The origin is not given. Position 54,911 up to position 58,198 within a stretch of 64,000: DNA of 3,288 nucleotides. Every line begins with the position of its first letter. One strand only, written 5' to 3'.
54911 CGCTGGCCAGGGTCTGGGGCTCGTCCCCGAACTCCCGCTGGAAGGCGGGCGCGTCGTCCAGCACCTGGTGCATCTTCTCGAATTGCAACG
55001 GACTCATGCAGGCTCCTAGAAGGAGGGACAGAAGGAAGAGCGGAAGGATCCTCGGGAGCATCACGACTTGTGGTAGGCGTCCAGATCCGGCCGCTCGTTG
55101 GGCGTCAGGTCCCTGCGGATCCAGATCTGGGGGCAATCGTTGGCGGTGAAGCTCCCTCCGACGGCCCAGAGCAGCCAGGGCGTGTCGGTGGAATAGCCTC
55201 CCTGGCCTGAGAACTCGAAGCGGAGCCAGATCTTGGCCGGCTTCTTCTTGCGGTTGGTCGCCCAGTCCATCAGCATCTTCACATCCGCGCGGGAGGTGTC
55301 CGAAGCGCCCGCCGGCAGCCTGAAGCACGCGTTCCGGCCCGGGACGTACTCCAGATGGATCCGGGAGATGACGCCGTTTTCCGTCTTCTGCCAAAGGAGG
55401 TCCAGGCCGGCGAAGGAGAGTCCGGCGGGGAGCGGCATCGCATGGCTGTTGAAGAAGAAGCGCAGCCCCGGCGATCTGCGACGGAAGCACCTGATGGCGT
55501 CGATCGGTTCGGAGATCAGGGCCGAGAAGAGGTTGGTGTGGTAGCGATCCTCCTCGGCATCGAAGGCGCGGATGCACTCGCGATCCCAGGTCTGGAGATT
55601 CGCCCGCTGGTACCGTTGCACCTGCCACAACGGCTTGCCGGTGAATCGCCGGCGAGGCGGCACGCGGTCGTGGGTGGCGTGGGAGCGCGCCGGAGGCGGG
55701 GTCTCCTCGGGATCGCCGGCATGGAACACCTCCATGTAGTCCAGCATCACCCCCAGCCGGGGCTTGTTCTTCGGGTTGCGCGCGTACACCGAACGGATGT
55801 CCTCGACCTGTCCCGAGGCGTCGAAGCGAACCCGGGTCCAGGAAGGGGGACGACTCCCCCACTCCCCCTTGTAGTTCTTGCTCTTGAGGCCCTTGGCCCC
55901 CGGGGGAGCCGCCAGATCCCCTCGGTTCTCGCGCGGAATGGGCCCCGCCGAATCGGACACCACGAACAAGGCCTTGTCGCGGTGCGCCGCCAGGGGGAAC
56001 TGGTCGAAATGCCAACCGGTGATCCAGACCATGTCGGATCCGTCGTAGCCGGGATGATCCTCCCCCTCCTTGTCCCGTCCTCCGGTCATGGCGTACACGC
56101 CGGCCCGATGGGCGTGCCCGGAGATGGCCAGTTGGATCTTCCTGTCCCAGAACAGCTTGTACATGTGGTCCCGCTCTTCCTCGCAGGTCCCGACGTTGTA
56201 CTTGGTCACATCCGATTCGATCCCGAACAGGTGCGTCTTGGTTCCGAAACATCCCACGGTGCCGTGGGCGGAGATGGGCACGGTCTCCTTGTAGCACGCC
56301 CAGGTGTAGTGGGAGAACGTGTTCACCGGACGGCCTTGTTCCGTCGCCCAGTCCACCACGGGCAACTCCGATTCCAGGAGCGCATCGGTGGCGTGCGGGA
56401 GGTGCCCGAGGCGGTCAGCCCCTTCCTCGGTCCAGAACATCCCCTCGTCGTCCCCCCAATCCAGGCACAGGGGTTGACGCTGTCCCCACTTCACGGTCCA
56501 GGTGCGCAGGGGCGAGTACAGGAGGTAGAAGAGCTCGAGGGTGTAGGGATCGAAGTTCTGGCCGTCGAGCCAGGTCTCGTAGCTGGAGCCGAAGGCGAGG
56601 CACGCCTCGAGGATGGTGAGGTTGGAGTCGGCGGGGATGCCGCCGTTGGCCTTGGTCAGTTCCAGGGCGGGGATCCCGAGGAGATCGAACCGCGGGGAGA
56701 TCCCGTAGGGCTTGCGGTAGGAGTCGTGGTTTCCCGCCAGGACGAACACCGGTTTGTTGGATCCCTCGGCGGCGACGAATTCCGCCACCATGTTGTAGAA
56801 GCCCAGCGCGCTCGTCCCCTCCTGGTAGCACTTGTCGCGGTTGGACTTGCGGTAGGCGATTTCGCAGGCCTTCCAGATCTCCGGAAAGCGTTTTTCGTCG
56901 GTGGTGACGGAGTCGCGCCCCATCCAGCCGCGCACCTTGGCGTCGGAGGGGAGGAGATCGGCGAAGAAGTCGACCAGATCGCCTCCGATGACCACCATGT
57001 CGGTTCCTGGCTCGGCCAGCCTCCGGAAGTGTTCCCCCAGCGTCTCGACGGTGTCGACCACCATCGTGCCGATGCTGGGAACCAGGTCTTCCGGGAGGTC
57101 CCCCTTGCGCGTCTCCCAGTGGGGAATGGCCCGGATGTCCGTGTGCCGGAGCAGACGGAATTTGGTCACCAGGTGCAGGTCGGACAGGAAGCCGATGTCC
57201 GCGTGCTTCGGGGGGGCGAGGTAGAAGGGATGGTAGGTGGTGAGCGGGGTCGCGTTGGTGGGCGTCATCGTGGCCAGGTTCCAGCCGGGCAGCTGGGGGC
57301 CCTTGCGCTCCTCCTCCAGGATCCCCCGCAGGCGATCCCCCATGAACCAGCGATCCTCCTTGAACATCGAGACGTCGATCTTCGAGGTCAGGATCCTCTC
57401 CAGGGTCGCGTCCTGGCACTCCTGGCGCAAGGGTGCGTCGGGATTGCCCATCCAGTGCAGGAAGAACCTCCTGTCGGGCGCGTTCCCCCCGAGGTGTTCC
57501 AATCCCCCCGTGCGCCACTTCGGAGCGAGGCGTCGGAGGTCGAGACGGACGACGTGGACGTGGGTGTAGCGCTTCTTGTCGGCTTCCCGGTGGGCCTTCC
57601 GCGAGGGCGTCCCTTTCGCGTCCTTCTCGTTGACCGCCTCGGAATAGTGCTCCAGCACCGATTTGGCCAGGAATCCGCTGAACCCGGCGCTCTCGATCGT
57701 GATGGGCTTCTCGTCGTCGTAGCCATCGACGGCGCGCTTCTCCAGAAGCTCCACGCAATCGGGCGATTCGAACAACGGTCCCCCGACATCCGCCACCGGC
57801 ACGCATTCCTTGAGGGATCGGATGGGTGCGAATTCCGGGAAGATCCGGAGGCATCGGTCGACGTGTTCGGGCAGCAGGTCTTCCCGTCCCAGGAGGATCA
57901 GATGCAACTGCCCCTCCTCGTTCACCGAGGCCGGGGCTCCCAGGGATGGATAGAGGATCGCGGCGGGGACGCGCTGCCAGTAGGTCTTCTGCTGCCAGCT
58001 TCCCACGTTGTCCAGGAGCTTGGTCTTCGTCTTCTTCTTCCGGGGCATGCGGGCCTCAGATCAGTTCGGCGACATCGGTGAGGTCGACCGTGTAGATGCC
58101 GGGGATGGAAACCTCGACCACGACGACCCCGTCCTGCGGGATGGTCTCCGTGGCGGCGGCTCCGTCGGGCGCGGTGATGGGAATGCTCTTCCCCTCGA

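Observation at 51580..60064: Contractile-injection cargo-like module: two tandem DUF2169 genes, pentapeptide-repeat lipoprotein, 995-aa metallophosphoesterase and a PAAR protein, with no sheath/tube/baseplate genes in view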

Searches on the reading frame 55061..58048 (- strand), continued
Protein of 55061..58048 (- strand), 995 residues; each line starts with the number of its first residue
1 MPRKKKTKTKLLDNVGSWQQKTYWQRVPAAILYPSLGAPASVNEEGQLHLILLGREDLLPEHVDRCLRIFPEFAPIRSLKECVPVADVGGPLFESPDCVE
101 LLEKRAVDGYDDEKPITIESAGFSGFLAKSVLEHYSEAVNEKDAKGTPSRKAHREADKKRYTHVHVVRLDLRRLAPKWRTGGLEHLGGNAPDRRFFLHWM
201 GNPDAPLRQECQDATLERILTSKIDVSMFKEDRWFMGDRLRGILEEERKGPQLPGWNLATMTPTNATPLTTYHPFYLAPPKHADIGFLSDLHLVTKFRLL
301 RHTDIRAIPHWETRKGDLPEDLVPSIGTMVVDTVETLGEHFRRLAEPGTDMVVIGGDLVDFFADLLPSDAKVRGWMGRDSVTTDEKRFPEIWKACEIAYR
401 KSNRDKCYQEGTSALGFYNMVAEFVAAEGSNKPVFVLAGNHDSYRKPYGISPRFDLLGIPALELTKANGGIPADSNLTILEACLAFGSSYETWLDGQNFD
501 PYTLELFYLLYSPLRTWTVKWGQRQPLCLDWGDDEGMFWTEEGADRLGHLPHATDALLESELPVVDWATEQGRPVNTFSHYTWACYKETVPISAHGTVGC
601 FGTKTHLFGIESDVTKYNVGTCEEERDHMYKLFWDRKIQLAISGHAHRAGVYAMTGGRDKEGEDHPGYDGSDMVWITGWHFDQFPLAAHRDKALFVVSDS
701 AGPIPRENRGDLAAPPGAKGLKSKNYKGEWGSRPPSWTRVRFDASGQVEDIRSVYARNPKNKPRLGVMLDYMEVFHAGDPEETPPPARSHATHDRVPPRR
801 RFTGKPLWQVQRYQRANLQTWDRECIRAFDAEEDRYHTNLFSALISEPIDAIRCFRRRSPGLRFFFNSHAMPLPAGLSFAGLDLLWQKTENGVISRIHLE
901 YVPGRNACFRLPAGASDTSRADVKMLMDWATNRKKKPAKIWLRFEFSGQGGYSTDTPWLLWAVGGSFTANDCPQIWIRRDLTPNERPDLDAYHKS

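Call 39: search_protein_families(library=pfam, proteins=[L009:11946-14171:-, L009:14168-18787:-, L006:5055-7199:+, L009:321-1676:-], max_evalue=1)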
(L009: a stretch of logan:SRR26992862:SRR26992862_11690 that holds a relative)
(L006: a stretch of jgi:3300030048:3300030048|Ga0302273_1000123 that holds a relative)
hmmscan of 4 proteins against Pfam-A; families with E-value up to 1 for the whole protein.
L009:11946-14171:- (741 aa): 1 family
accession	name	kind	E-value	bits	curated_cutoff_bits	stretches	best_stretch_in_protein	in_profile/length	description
PF01832.25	Glucosaminidase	-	0.28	12.3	30.2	1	590-720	1-106/123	Mannosyl-glycoprotein endo-beta-N-acetylglucosaminidase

L009:14168-18787:- (1539 aa): 0 families

L006:5055-7199:+ (714 aa): 7 families
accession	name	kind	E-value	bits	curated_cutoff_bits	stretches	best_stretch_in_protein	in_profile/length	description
PF05954.17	Phage_GPD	-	9e-52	176.6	30.1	1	28-325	2-303/305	Phage tail baseplate hub (GPD)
PF04717.18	Phage_base_V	-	1.3e-07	32.2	23.8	1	381-446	10-73/75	Type VI secretion system/phage-baseplate injector OB domain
PF23981.1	DUF7305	-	0.002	18.5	27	1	602-712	63-165/185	Domain of unknown function (DUF7305)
PF20093.5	DUF6484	-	0.0046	18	27.6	1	424-445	38-59/61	Domain of unknown function (DUF6484)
PF25638.1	DUF5983_N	-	0.077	13.1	27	0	484-505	31-52/56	Family of unknown function (DUF5983) N-terminal domain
PF22255.2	Gp44-like_2nd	-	0.11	12.9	27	1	109-174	16-78/84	Baseplate hub protein gp44-like, second domain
PF10106.14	DUF2345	-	0.17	12.1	30.7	0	595-651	90-147/151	Uncharacterized protein conserved in bacteria (DUF2345)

L009:321-1676:- (451 aa): 1 family
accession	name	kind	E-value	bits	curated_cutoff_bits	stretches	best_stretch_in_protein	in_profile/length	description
PF16043.11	DUF4795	-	0.35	10.7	34.8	0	48-91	38-78/208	Domain of unknown function (DUF4795)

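Call 46: search_protein_families(library=ncbifam, proteins=[window:55064-58048:-, L009:14168-18787:-], max_evalue=0.01)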
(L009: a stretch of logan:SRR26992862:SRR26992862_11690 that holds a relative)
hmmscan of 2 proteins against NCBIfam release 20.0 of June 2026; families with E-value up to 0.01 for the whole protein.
window:55064-58048:- (995 aa): 0 families

L009:14168-18787:- (1539 aa): 0 families

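Call 47: predict_structure(alignment_id=A1)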
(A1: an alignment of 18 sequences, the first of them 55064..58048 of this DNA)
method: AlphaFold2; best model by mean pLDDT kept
length: 995 residues; sequences in the alignment: 18
mean_pLDDT: 73.3   pTM: 0.83
mean pLDDT of the five models: 73.3, 71.7, 70.6, 69.1, 65.1
residues with pLDDT >= 90: 247; 70-90: 401; 50-70: 163; < 50: 184
segments of 3 or more residues with pLDDT < 50: 1-24, 144-157, 450-470, 491-496, 538-549, 598-600, 602-617, 713-729, 778-837, 983-986
pLDDT, mean of each block of 10 residues (from residue 1): 32 37 63 96 93 93 89 86 67 89 91 92 94 81 47 51 95 84 63 84 58 87 65 79 89 90 90 89 90 88 83 61 86 91 91 87 88 87 74 80 83 93 90 90 71 36 39 74 71 53 88 94 92 60 40 70 95 92 65 52 40 46 78 91 76 67 53 69 79 87 69 45 43 84 91 86 84 60 32 26 28 30 35 45 81 71 76 77 88 85 75 75 86 81 87 86 80 83 55 60
secondary structure, 60 per line:
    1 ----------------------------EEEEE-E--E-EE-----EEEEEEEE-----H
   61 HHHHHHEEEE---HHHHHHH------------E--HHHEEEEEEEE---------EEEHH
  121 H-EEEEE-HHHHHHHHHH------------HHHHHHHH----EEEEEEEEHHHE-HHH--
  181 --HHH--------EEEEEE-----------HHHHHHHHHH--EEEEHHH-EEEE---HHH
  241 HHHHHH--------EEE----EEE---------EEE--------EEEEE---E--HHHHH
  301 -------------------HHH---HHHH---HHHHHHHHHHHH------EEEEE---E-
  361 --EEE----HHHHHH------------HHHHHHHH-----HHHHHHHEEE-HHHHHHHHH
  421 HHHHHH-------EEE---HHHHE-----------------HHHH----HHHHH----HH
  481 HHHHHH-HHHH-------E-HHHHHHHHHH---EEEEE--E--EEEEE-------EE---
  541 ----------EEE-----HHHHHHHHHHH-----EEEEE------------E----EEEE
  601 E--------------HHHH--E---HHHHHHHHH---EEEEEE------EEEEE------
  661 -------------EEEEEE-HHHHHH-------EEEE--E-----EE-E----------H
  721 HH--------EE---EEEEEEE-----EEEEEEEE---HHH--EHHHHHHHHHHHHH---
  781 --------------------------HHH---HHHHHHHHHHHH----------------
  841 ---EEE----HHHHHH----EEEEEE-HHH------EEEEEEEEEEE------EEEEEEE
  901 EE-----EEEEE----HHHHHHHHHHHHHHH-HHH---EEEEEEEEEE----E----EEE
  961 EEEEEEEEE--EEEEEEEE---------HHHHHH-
elements in order (helices of 4 or more, strands of 3 or more residues): E29-33 E47-54 H60-66 E67-70 H74-80 E99-106 E116-118 E123-127 H129-138 H151-158 E163-170 E194-199 H211-220 E223-226 E231-234 H238-246 E255-257 E262-264 E274-276 E285-289 H296-300 H326-329 H333-344 E351-355 E363-365 H370-375 H388-395 H401-407 E408-410 H412-426 E434-436 H440-443 H462-465 H470-474 H479-486 H488-491 H501-510 E514-518 E524-528 E551-553 H559-569 E575-579 E597-601 H616-619 H626-634 E638-643 E650-654 E674-679 H681-686 E694-697 E736-742 E748-755 H765-777 H813-824 E844-846 H851-856 E861-866 E877-887 E894-902 E908-912 H917-931 E939-948 E958-969 E972-979 H989-994

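Call 52: find_related_loci(query=A2, collection=genome_contigs, flank=10000)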
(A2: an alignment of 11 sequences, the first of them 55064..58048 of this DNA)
Query A2 (995 aa) in genome_contigs; peptide patterns used: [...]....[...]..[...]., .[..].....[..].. (x = any residue, [..] = any of these).
48 stretches matched a pattern; 22 encode a relative of the query (tblastn E <= 1e-3); 22 distinct loci.
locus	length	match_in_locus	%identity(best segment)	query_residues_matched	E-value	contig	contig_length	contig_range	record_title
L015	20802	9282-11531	35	29-774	3e-116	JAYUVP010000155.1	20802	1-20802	MAG: Fibrobacterota bacterium isolate GL124_DN_metabinner_3 GL124_DN_metabinner_3_154, whole genome shotgun sequence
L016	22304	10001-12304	34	6-773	3e-110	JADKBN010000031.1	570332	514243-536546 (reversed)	MAG: Fibrobacteres bacterium isolate OdNE_18-Q3-R46-58_BAT3C.189 tig00228334-10-5700230, whole genome shotgun sequence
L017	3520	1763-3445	36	26-592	3e-84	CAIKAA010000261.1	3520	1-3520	MAG: uncultured Fibrobacteres bacterium isolate AlinenLipids_bin-2509 genome assembly, contig: bin-2509:261/600, whole g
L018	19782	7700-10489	32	13-773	2e-78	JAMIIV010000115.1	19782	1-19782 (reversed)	MAG: Fibrobacteria bacterium isolate RA_AS_maxbin.094 k201_1497272, whole genome shotgun sequence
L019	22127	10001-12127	29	29-775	4e-78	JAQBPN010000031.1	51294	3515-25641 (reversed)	MAG: Fibrobacteres bacterium isolate RYN_348 scaffold_5630495, whole genome shotgun sequence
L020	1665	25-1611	33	384-960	7e-80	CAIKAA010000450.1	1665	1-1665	MAG: uncultured Fibrobacteres bacterium isolate AlinenLipids_bin-2509 genome assembly, contig: bin-2509:450/600, whole g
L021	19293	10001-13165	33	2-988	4e-105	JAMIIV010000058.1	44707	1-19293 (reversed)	MAG: Fibrobacteria bacterium isolate RA_AS_maxbin.094 k201_1349877, whole genome shotgun sequence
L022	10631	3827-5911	28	15-779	6e-74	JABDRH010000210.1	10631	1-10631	MAG: Desulfatitalea sp. isolate Site_C24 k127_1581193, whole genome shotgun sequence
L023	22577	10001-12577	30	15-773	2e-73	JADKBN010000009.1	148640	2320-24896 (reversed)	MAG: Fibrobacteres bacterium isolate OdNE_18-Q3-R46-58_BAT3C.189 tig00002527-10-1482540, whole genome shotgun sequence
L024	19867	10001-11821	28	116-774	2e-73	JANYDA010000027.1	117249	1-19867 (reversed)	MAG: Fibrobacteria bacterium isolate 336R_metabinner_36 336R_k141_629568, whole genome shotgun sequence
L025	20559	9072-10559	33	251-779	2e-73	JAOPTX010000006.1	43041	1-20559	MAG: Fibrobacterales bacterium isolate tPB_Fibr1 H3element_contig_20, whole genome shotgun sequence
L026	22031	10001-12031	29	27-774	3e-67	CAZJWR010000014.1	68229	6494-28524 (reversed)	MAG TPA_asm: uncultured Ignavibacteriales bacterium isolate SRP214966_co4_518 genome assembly, contig: NODE_173_length_6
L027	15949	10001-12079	26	32-772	2e-65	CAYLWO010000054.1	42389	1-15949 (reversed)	MAG TPA_asm: uncultured Cytophagia bacterium isolate binchicken_co66_61 genome assembly, contig: NODE_1588_length_42389_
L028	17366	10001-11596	29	250-783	7e-57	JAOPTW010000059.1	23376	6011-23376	MAG: Fibrobacterales bacterium isolate tPB_Fibr2 H3element_contig_365, whole genome shotgun sequence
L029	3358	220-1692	28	268-775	1e-52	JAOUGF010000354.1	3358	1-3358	MAG: Gammaproteobacteria bacterium isolate 4_1_July_SF_Bin9 4_1_July_SF_Bin9_scaffold_19119_c1, whole genome shotgun seq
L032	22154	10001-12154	30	28-774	1e-80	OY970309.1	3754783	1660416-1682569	MAG: uncultured Fibrobacteria bacterium isolate MFD05502.bin.1.3 genome assembly, chromosome: 1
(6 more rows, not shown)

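Call 82: search_protein_families(library=pfam, proteins=[L032:8228-9814:-, L024:15006-17000:+, L019:1205-3316:+, L026:10004-12517:+, L026:12588-13667:+, L024:17124-18155:+, L024:18221-19216:+, L024:1151-3814:+], max_evalue=0.001)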
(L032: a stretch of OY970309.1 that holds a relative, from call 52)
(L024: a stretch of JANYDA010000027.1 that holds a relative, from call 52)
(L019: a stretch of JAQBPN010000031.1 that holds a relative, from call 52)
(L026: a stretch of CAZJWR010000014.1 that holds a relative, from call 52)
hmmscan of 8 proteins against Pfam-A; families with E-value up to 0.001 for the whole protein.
L032:8228-9814:- (528 aa): 1 family
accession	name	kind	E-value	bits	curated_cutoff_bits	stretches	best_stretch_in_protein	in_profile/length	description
PF01464.25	SLT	-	3e-12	46.6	21.3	1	347-481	3-111/117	Transglycosylase SLT domain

L024:15006-17000:+ (665 aa): 2 families
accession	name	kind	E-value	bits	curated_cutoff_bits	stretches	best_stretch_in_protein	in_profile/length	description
PF05954.17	Phage_GPD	-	3.1e-69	233.9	30.1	1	9-313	1-301/305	Phage tail baseplate hub (GPD)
PF04717.18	Phage_base_V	-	1.7e-08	35.1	23.8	1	377-442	10-73/75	Type VI secretion system/phage-baseplate injector OB domain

L019:1205-3316:+ (704 aa): 5 families
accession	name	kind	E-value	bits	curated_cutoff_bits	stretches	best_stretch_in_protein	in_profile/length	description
PF05954.17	Phage_GPD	-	2.4e-69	234.3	30.1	1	11-315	2-303/305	Phage tail baseplate hub (GPD)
PF04717.18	Phage_base_V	-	3.8e-07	30.8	23.8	1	395-436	32-73/75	Type VI secretion system/phage-baseplate injector OB domain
PF20093.5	DUF6484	-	3.9e-05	24.7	27.6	1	414-436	38-60/61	Domain of unknown function (DUF6484)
PF04790.18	Sarcoglycan_1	-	4.2e-05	23.4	32.5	0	486-620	88-223/259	Sarcoglycan complex subunit protein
PF10106.14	DUF2345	-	0.00055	20.2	30.7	0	614-677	78-144/151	Uncharacterized protein conserved in bacteria (DUF2345)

L026:10004-12517:+ (838 aa): 1 family
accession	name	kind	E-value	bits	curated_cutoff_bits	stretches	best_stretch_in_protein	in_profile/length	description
PF00149.33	Metallophos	-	2.1e-07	32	21.5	1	231-575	2-189/191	Calcineurin-like phosphoesterase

L026:12588-13667:+ (360 aa): 4 families
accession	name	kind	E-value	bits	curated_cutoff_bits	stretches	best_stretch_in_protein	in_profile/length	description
PF13599.13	Pentapeptide_4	-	3.3e-35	120.4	38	3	142-219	1-78/78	Pentapeptide repeat region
PF00805.28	Pentapeptide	-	1e-19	70.1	20.2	1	75-111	4-40/40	Pentapeptide repeats (8 copies)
PF13576.12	Pentapeptide_3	-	7.8e-16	58.5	27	0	139-169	12-44/48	Pentapeptide repeats (9 copies)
PF23894.2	LD_SV2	-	1.8e-08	35.1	29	1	85-159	23-92/92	SV2A/B/C luminal domain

L024:17124-18155:+ (344 aa): 1 family
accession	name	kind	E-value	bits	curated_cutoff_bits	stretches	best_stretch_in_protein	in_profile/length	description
PF09937.14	DUF2169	-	5e-58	197.2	25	1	14-339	2-294/294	Uncharacterized protein conserved in bacteria (DUF2169)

L024:18221-19216:+ (332 aa): 1 family
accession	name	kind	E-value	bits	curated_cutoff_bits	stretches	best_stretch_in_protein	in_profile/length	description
PF09937.14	DUF2169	-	2.2e-61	208.2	25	1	12-332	2-294/294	Uncharacterized protein conserved in bacteria (DUF2169)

L024:1151-3814:+ (888 aa): 17 families
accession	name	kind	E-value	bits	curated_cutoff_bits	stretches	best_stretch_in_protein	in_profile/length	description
PF07724.20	AAA_2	-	6.5e-50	169.8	27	1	626-790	2-164/166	AAA domain (Cdc48 subfamily)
PF17871.7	AAA_lid_9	-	3.9e-28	97.8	22.8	1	361-451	3-93/104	AAA lid domain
PF00004.35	AAA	-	2.6e-17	63.9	21.2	2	220-351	2-124/131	ATPase family associated with various cellular activities (AAA)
PF07728.20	AAA_5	-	4.5e-12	46.6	22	1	630-748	2-122/139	AAA domain (dynein-related subfamily)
PF13191.12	AAA_16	-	1.1e-11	45.9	32.6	1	197-242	2-50/167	AAA ATPase domain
PF10431.15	ClpB_D2-small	-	4e-11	43.2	21.9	1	797-873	1-76/81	C-terminal, D2-small domain, of ClpB protein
PF13401.12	AAA_22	-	2.8e-08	34.6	27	0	628-724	6-109/130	AAA domain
PF00158.32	Sigma54_activat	-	4.2e-06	27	20.2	1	630-747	25-142/168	Sigma-54 interaction domain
PF12775.13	AAA_7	-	1.8e-05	24.8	25.8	0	630-673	36-79/181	P-loop containing dynein motor region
PF01637.24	ATPase_2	-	1.9e-05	25.1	33.2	0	629-656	22-49/225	ATPase domain predominantly from Archaea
PF05729.18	NACHT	-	2.2e-05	24.8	26.7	0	220-246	4-30/167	NACHT domain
PF05621.17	TniB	-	5e-05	23.3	22.4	0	288-356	119-185/189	Bacterial TniB protein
PF20720.3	nSTAND3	-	9.2e-05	22.6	27.2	0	215-242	16-43/155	Novel STAND NTPase 3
PF13479.12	AAA_24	-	0.00025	21.4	27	0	630-725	5-90/195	AAA domain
PF23569.1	NBD_SMAX1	-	0.00042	20.5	27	1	202-285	17-100/212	SMAX1 nucleotide binding domain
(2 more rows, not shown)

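Call 88: search_protein_families(library=padloc, proteins=[window:55064-58048:-], max_evalue=0.001)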
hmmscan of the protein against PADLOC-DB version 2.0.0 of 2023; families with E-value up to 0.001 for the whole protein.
window:55064-58048:- (995 aa): 0 families

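Call 90: search_protein_families(library=ncbifam, proteins=[L001:3872-7633:-], max_evalue=0.001)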
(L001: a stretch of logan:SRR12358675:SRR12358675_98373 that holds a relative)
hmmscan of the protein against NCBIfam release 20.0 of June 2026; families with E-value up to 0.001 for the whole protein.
L001:3872-7633:- (1253 aa): 2 families
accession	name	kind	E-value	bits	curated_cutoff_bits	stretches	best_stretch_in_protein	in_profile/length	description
NF033707.1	T9SS_sortase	equivalog_domain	4.5e-86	289.5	420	1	510-1235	360-1082/1095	type IX secretion system sortase PorU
NF052324.1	PorU_rel_Nterm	equivalog_domain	5.5e-21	74.4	450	1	531-895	419-771/879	putative type IX secretion system sortase PorU2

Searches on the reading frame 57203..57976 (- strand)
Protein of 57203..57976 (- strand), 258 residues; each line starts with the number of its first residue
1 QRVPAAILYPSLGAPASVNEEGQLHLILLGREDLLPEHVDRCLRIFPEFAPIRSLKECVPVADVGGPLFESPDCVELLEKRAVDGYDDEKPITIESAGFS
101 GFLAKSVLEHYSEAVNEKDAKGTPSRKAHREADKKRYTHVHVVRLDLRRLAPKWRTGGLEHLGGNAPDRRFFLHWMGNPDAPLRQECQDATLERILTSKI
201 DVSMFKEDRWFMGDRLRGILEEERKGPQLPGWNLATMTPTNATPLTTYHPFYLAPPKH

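Call 91: search_protein_representatives(protein=window:57203-57976:-)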
Query: 258 residues. Proteins with E-value up to 0.001 (for the whole library): 7; up to 1e-10: 1; up to 1e-30: 0. The best 7 are listed.
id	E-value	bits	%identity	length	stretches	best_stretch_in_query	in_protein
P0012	2.6e-11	59.9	29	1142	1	3-257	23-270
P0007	2.6e-09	53.3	32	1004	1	5-253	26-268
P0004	1.6e-08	50.7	34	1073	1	4-256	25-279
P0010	4.5e-08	49.3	42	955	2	5-56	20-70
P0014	3.8e-06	43.0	35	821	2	7-113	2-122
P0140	4.0e-05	39.6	28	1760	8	195-241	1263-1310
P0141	2.3e-04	37.1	40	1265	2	7-66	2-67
